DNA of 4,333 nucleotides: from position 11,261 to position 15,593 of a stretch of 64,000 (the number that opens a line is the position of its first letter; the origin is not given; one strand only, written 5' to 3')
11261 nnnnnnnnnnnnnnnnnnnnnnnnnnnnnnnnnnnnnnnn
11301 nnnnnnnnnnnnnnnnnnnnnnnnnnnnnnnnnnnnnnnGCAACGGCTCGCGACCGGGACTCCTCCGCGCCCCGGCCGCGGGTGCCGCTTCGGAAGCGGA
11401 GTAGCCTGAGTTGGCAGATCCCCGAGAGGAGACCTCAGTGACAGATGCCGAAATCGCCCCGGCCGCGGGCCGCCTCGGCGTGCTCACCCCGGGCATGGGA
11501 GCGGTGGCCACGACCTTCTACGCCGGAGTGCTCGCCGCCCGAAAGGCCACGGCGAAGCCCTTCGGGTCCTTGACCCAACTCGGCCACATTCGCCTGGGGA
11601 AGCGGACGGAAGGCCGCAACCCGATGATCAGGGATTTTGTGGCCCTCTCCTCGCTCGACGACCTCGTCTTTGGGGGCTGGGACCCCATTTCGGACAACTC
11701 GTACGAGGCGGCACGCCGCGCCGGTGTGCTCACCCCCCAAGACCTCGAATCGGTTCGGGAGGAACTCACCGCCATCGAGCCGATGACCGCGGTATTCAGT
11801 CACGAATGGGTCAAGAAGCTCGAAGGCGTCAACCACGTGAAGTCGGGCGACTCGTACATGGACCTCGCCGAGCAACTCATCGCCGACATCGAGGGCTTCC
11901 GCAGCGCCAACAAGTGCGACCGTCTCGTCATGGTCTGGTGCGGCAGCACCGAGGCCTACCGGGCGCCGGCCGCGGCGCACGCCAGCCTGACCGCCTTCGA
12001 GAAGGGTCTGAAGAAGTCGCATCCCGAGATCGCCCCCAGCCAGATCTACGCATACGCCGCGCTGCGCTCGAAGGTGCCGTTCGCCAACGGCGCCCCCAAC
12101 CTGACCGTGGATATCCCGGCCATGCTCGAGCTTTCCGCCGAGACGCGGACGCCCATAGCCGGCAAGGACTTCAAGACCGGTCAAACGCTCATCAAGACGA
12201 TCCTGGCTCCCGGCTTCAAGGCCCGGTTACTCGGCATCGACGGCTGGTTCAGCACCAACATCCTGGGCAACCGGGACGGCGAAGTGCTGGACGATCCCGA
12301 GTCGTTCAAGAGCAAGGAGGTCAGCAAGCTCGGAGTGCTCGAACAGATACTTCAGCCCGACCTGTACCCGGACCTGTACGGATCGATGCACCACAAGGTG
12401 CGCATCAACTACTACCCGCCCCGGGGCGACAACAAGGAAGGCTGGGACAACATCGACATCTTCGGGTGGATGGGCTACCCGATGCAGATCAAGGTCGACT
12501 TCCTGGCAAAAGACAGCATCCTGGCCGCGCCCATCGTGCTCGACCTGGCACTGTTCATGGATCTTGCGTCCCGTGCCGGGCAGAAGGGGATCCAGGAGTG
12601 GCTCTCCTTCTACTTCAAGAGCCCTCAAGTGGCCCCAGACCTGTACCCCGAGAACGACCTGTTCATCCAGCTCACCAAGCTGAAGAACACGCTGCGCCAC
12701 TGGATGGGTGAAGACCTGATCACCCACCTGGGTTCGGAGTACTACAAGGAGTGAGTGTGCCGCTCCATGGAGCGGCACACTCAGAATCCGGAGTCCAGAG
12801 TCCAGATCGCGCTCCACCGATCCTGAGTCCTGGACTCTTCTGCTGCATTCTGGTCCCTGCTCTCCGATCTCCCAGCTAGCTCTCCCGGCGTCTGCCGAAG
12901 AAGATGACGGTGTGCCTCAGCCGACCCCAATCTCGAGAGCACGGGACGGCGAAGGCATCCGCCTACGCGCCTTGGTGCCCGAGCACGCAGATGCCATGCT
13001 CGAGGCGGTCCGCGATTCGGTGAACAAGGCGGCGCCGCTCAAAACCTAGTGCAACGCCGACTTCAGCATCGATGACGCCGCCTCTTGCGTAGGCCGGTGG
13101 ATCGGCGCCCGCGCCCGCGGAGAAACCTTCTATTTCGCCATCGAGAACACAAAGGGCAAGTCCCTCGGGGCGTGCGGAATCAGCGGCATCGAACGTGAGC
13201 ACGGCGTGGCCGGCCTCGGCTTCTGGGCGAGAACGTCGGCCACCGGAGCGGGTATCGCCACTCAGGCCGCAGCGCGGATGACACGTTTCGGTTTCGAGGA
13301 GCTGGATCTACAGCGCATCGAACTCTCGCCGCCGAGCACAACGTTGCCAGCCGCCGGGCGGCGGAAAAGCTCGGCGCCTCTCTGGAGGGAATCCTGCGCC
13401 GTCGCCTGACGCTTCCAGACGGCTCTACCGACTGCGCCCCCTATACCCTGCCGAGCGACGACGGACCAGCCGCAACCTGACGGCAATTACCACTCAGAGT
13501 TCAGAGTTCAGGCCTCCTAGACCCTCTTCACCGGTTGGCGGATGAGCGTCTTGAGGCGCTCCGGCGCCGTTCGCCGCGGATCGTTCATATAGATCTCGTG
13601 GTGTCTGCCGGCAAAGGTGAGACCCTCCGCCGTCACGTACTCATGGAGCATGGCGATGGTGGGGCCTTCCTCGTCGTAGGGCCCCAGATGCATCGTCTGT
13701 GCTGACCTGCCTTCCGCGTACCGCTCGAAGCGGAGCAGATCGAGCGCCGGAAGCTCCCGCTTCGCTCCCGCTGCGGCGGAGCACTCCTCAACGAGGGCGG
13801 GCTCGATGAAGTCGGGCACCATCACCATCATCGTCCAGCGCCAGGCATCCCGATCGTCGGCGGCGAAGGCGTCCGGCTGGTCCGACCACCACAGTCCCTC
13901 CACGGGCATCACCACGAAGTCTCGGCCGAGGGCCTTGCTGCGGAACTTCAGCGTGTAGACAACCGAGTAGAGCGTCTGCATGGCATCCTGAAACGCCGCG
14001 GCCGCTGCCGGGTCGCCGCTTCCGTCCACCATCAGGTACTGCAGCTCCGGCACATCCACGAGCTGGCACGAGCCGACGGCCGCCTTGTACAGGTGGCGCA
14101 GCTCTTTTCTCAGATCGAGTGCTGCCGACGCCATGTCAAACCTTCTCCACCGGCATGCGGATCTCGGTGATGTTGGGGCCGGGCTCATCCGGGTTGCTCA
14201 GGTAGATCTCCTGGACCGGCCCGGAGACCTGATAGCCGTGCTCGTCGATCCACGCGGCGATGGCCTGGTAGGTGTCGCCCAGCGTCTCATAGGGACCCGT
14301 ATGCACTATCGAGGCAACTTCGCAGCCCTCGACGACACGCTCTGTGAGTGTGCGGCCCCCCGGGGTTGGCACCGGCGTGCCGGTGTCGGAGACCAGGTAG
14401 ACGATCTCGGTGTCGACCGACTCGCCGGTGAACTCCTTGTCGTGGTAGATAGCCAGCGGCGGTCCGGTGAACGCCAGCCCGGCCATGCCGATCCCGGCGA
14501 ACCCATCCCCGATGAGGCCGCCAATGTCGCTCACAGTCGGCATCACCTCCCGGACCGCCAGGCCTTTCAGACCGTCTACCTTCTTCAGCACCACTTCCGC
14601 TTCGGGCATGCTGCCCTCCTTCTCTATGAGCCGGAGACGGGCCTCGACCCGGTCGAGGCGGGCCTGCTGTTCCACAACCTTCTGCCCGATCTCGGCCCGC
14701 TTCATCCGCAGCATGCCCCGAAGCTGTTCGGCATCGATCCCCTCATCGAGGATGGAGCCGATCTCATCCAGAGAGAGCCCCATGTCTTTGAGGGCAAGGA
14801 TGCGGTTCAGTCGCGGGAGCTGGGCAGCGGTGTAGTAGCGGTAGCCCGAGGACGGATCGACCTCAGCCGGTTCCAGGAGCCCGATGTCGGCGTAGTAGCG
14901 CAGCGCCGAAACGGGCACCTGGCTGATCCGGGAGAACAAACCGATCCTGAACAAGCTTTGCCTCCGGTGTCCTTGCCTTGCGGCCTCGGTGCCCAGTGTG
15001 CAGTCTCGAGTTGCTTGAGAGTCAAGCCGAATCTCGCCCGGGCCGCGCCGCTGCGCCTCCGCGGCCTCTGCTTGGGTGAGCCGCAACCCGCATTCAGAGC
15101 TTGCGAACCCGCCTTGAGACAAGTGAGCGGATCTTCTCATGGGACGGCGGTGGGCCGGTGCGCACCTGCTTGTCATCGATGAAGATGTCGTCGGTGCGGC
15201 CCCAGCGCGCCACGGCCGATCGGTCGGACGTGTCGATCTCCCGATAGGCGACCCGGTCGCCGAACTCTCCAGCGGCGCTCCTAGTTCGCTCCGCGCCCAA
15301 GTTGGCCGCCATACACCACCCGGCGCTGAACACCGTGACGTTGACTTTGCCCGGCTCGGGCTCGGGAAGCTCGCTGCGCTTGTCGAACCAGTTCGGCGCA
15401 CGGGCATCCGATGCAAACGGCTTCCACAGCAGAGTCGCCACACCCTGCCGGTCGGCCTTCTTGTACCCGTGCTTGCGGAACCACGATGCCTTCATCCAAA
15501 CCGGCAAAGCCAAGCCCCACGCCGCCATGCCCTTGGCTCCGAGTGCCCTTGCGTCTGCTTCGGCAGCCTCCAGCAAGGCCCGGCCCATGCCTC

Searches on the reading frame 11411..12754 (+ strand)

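Call 39: search_protein_families(library=pfam, proteins=[window:11411-12754:+], max_evalue=0.000001)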
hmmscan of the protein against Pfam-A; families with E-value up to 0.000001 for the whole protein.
window:11411-12754:+ (447 aa): 2 families
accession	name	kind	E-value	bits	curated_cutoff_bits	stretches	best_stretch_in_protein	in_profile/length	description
PF07994.18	NAD_binding_5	-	2.8e-92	310.1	25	1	22-429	1-321/321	Myo-inositol-1-phosphate synthase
PF01658.22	Inos-1-P_synth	-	7.2e-32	110.2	27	1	257-369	1-107/107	Myo-inositol-1-phosphate synthase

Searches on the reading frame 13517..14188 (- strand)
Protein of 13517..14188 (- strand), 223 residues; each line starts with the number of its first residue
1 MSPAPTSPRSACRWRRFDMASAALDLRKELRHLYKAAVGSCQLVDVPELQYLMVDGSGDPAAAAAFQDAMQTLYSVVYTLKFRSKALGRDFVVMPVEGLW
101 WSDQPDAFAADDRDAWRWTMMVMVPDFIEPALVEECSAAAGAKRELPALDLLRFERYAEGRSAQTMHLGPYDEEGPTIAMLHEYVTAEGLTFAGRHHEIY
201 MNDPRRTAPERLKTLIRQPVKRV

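Call 39: search_protein_families(library=pfam, proteins=[window:13517-14188:-], max_evalue=0.000001)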
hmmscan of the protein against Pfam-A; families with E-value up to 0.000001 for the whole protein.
window:13517-14188:- (223 aa): 1 family
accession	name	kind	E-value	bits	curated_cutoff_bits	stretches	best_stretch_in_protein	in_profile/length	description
PF06445.20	GyrI-like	-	2.6e-14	54.2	26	1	42-221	4-155/155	GyrI-like small molecule binding domain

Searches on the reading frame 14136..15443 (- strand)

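Call 40: search_protein_families(library=pfam, proteins=[window:14136-15443:-], max_evalue=0.000001)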
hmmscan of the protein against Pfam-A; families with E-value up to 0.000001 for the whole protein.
window:14136-15443:- (435 aa): 3 families
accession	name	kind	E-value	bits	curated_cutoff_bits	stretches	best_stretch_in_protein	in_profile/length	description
PF06445.20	GyrI-like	-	2.8e-17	63.8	26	1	303-432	22-154/155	GyrI-like small molecule binding domain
PF13411.12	MerR_1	-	2e-15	57.1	21.6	1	165-233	1-67/69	MerR HTH family regulatory protein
PF00376.29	MerR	-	2.1e-09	37.5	28.2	1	166-204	1-38/38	MerR family regulatory protein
